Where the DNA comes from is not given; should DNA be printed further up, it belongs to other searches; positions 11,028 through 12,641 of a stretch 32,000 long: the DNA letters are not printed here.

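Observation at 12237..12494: Conserved C-terminal ~85-aa Gly-rich module with four beta-strand-like segments, resembling an outer-membrane or trimeric-autotransporter anchor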

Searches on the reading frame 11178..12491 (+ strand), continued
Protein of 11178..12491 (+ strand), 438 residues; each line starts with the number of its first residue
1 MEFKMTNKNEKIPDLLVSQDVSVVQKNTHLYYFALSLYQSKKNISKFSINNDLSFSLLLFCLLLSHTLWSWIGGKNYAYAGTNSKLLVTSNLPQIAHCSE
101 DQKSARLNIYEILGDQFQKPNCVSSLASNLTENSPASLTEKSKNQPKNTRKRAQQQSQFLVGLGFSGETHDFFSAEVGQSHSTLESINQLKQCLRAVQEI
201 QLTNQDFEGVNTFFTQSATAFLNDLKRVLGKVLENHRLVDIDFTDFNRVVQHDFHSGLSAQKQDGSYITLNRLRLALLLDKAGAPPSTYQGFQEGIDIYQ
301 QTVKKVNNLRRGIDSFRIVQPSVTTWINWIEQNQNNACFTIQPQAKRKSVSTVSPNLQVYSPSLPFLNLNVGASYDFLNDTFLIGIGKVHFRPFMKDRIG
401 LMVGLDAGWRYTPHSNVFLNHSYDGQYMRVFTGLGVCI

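Call 41: predict_structure(alignment_id=A3)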
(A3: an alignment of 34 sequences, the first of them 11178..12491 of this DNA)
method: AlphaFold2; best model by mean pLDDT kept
length: 438 residues; sequences in the alignment: 34
mean_pLDDT: 72.1   pTM: 0.42
mean pLDDT of the five models: 72.1, 71.8, 71.6, 70.4, 70.3
residues with pLDDT >= 90: 169; 70-90: 89; 50-70: 52; < 50: 128
segments of 3 or more residues with pLDDT < 50: 1-27, 43-52, 68-149, 174-179
pLDDT, mean of each block of 10 residues (from residue 1): 36 36 46 65 47 58 56 37 33 33 36 39 35 38 45 71 94 53 74 85 83 92 97 98 87 90 97 97 96 95 89 87 90 71 59 87 95 94 97 92 97 80 92 96
secondary structure, 60 per line:
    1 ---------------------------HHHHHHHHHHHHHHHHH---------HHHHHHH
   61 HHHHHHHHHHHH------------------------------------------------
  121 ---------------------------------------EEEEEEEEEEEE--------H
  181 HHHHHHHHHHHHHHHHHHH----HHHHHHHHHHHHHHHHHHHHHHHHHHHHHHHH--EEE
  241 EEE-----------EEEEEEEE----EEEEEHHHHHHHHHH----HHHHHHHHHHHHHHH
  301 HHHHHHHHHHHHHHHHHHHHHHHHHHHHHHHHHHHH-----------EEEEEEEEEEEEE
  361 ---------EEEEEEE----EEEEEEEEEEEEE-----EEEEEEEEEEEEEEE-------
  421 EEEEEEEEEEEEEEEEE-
elements in order: H28-44 H54-72 E160-171 H180-199 H204-235 E238-243 E255-262 E267-271 H272-281 H286-336 E348-360 E370-376 E381-393 E399-413 E421-437

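Call 44: fold_search(model_id=the predicted structure, library=pdb)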
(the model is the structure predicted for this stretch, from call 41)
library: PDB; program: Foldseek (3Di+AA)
matches with E <= 10: 585; with E <= 0.001: 0
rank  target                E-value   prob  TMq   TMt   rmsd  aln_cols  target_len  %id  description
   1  2r89_A                2.4e-02  0.21  0.09  0.10  11.8       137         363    9  Crystal structure of the long-chain fatty acid transporter FadL mutant delta N3 (released 2008-09-23)
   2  5ixg_A                3.5e-02  0.20  0.07  0.14  12.9       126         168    8  Crystal Structure of Burkholderia cenocepacia BcnB (released 2017-03-22)
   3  2r8a_A                6.6e-02  0.15  0.09  0.10  11.9       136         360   10  Crystal structure of the long-chain fatty acid transporter FadL mutant delta N8 (released 2008-09-23)
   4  3pgs_B                7.0e-02  0.23  0.09  0.09  12.2       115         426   11  Phe3Gly mutant of EcFadL (released 2011-05-25)
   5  3pgs_A                7.8e-02  0.23  0.09  0.09  12.2       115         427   11  Phe3Gly mutant of EcFadL (released 2011-05-25)
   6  7q5c                  1.2e-01  0.33  0.10  0.15   9.1        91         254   18  Crystal structure of OmpG in space group 96 (released 2022-11-16)
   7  8bdd_A                1.3e-01  0.06  0.07  0.05  13.9       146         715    7  Crystal structure of Bacteroides ovatus CP926 PL17 alginate lyase (released 2023-08-30)
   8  2r4l_A                1.4e-01  0.23  0.10  0.10  10.4       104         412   12  Crystal structure of the long-chain fatty acid transporter FadL mutant P34A (released 2008-09-16)
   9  1t16_A                1.4e-01  0.20  0.09  0.10  12.3       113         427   12  Crystal structure of the bacterial fatty acid transporter FadL from Escherichia coli (released 2004-06-15)
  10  4nei_A                1.4e-01  0.05  0.06  0.04  15.4       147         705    6  Alg17c PL17 Family Alginate Lyase (released 2014-01-29)
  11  3arf_A                1.8e-01  0.07  0.11  0.14  22.6       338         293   11  Ternary crystal structure of the mouse NKT TCR-CD1d-C20:2 (released 2011-03-30)
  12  8h1s_A                1.9e-01  0.14  0.08  0.05  14.0        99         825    9  Crystal structure of apo-LptDE complex (released 2023-10-11)
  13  7vcf_I                2.0e-01  0.63  0.11  0.13   8.3        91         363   14  Cryo-EM structure of Chlamydomonas TOC-TIC supercomplex (released 2022-11-30)
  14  7n6o_B                2.0e-01  0.14  0.08  0.08  12.1        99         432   14  The crystal structure of the GH30 subfamily 10 enzyme, AcXbh30A from Acetivibrio clariflavus in complex with xylobiose (released 2022-08-17)
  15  4f7c_A                2.1e-01  0.06  0.11  0.14  23.0       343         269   10  Crystal structure of bovine CD1d with bound C12-di-sulfatide (released 2012-11-14)
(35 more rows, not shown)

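Call 49: fold_search(model_id=the predicted structure, library=viral)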
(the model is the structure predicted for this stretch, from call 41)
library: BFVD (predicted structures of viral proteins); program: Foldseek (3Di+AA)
matches with E <= 10: 283; with E <= 0.001: 0
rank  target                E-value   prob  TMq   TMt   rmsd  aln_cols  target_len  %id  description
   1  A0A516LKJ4            7.5e-03  0.30  0.11  0.13  19.7       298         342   11  (no name in the UniProt tables at hand)
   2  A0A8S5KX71            1.1e-02  0.14  0.10  0.09  30.9       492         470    9  Maturation protein [ssRNA phage AIN000]
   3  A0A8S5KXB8            3.6e-02  0.07  0.08  0.08  23.6       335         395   12  Maturation protein [ssRNA phage AIN001]
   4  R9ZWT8                4.1e-02  0.47  0.13  0.16  20.5       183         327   11  Outer-membrane protein OmpA domain containing protein [Cellulophaga phage phi17:2]
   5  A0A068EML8            4.6e-02  0.07  0.08  0.08  31.4       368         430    6  Maturation/attachment protein [Marine phage EC]
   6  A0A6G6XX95            6.5e-02  0.72  0.12  0.25   5.6       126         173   11  (no name in the UniProt tables at hand)
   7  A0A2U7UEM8            8.2e-02  0.18  0.11  0.10  27.4       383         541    9  Uncharacterized protein [Pandoravirus macleodensis]
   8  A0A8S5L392            9.2e-02  0.06  0.09  0.08  40.8       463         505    9  Maturation protein [ssRNA phage SRR6050738_3]
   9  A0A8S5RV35            1.2e-01  0.08  0.10  0.12  34.9       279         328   10  Uncharacterized protein [Siphoviridae sp. ctHip2]
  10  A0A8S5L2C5            1.3e-01  0.10  0.14  0.15  23.0       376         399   10  Maturation protein [ssRNA phage Gerhypos.3_1]
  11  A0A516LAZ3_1          1.4e-01  0.05  0.07  0.03  41.7       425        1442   11  (no name in the UniProt tables at hand)
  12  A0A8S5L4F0            1.6e-01  0.06  0.09  0.09  28.5       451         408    8  Maturation protein [ssRNA phage SRR6960799_8]
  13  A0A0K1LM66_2          1.8e-01  0.09  0.11  0.07  49.8       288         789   11  Tail fiber protein [Caulobacter phage Seuss]
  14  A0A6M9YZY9            1.9e-01  0.20  0.09  0.18  15.2        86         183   12  (no name in the UniProt tables at hand)
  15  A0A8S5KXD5            1.9e-01  0.04  0.09  0.10  27.8       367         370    7  Maturation protein [ssRNA phage ESE021]
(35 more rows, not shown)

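Call 51: find_homologous_proteins(query=A3, max_evalue=0.01)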
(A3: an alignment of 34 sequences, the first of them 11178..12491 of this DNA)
Query A3 (34 sequences) (438 aa, profile of the alignment): 1 proteins with E <= 0.01 among 8000 candidates.
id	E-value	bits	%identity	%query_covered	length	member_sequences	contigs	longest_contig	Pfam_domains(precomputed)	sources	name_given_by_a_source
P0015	7.1e-70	254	31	20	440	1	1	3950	-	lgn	-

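Call 58: find_encoding_contigs(protein=P0019, flank=10000, max_places=1)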
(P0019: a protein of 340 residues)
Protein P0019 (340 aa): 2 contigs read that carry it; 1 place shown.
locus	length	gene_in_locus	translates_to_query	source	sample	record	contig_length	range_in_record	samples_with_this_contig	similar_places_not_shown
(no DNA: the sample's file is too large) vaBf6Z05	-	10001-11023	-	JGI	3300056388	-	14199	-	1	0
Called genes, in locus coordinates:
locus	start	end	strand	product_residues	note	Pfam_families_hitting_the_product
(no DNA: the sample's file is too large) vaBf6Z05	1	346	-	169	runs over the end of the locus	PF01245:Ribosomal_L19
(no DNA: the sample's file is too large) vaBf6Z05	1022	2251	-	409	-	PF00009:GTP_EFTU, PF03144:GTP_EFTU_D2, PF03143:GTP_EFTU_D3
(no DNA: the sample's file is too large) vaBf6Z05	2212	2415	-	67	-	-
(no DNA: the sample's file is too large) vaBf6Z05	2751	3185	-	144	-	PF00177:Ribosomal_S7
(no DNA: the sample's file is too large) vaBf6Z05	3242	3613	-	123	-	PF00164:Ribosom_S12_S23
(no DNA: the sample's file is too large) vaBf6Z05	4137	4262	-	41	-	PF01701:PSI_PsaJ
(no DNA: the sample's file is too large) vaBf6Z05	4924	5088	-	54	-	-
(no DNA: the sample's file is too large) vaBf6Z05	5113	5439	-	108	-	PF01084:Ribosomal_S18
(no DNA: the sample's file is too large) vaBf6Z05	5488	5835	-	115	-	PF00453:Ribosomal_L20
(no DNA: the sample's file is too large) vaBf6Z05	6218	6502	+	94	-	-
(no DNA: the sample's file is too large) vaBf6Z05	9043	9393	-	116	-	-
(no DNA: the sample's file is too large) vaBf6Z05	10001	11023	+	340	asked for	-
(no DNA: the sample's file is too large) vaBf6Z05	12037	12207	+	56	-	-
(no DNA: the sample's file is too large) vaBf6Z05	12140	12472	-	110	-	?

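Call 59: find_encoding_contigs(protein=P0017, flank=10000, max_places=1)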
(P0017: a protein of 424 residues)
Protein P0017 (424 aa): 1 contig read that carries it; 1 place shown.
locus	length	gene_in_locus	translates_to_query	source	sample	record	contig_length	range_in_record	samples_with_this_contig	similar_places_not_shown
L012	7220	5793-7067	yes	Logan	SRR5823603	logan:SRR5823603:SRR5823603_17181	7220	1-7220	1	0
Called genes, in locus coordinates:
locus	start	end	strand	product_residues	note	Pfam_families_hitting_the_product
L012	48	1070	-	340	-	PF01578:Cytochrom_C_asm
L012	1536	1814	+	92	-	PF10609:ParA (weak), PF00142:Fer4_NifH, PF02374:ArsA_ATPase, PF13614:AAA_31, PF01656:CbiA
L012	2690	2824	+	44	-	-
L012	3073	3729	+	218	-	PF00142:Fer4_NifH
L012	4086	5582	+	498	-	PF00148:Oxidored_nitro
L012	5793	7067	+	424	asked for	-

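Call 60: find_encoding_contigs(protein=P0020, flank=10000, max_places=1)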
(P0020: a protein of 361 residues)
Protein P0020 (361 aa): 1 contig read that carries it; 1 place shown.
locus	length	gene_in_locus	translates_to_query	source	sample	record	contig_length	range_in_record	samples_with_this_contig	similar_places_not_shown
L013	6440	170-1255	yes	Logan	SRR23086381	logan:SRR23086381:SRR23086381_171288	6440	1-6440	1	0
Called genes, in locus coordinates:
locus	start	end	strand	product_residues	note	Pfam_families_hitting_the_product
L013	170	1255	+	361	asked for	-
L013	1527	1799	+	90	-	-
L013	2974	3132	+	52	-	-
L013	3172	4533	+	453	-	-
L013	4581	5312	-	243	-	-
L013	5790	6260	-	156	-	-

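Call 70: search_protein_families(library=pfam, proteins=[L011:7296-9227:+, L010:7863-8741:-, L010:8780-9307:-, L010:7241-7756:-, L010:6539-7057:-, L010:6043-6501:-, L007:1999-3666:+, L007:3657-4844:+, L013:3172-4533:+, L003:1213-2148:+], max_evalue=0.01)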
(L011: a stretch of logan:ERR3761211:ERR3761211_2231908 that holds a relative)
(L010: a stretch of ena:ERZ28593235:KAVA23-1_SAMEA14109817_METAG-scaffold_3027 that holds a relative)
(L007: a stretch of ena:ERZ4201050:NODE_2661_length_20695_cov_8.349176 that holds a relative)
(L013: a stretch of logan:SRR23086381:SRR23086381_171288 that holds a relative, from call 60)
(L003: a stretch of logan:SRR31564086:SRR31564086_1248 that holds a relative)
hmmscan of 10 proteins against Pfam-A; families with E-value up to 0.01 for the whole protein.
L011:7296-9227:+ (643 aa): 0 families

L010:7863-8741:- (292 aa): 0 families

L010:8780-9307:- (175 aa): 1 family
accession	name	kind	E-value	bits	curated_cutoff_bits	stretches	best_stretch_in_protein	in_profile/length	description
PF03153.18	TFIIA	-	0.0057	17.1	36.2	1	22-153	187-310/415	Transcription factor IIA, alpha/beta subunit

L010:7241-7756:- (171 aa): 0 families

L010:6539-7057:- (172 aa): 0 families

L010:6043-6501:- (152 aa): 0 families

L007:1999-3666:+ (555 aa): 0 families

L007:3657-4844:+ (395 aa): 1 family
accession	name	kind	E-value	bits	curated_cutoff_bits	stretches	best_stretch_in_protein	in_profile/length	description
PF00136.26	DNA_pol_B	-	2.8e-05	23.5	23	1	60-127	124-191/453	DNA polymerase family B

L013:3172-4533:+ (453 aa): 0 families

L003:1213-2148:+ (311 aa): 0 families

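Call 71: search_protein_families(library=phrogs, proteins=[window:11178-12491:+, L011:7296-9227:+, L010:7863-8741:-, L010:8780-9307:-, L007:1999-3666:+, L007:3657-4844:+, L013:3172-4533:+, L003:1213-2148:+], max_evalue=0.01)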
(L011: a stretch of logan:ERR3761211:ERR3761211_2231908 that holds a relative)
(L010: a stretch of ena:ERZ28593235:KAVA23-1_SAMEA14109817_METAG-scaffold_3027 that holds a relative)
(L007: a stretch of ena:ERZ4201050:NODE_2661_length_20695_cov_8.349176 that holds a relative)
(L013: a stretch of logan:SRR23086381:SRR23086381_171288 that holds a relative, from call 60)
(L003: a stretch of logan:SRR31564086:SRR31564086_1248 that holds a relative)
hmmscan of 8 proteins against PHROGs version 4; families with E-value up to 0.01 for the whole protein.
window:11178-12491:+ (438 aa): 0 families

L011:7296-9227:+ (643 aa): 0 families

L010:7863-8741:- (292 aa): 0 families

L010:8780-9307:- (175 aa): 0 families

L007:1999-3666:+ (555 aa): 1 family
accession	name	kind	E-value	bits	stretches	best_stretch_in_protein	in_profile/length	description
phrog_36870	-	unknown function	3.5e-07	29.3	1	415-534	406-524/1068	-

L007:3657-4844:+ (395 aa): 4 families
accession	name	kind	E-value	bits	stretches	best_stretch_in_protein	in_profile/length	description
phrog_36870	-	unknown function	1.1e-11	44.2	1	2-148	550-691/1068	-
phrog_262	-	DNA, RNA and nucleotide metabolism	3.8e-07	29.6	1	68-270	491-678/856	DNA polymerase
phrog_1918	-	DNA, RNA and nucleotide metabolism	3.2e-05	24.1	1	69-136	18-85/382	DNA polymerase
phrog_2927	-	DNA, RNA and nucleotide metabolism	0.00089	18.8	1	59-122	117-183/710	DNA polymerase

L013:3172-4533:+ (453 aa): 0 families

L003:1213-2148:+ (311 aa): 0 families

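Call 77: search_protein_families(library=padloc, proteins=[window:11178-12491:+, P0001, P0003, P0009, P0014], max_evalue=0.01)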
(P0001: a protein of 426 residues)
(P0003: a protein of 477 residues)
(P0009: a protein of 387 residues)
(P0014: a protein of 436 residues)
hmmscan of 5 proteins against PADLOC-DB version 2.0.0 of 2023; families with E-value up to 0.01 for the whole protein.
window:11178-12491:+ (438 aa): 0 families

P0001 (426 aa): 0 families

P0003 (477 aa): 0 families

P0009 (387 aa): 0 families

P0014 (436 aa): 0 families
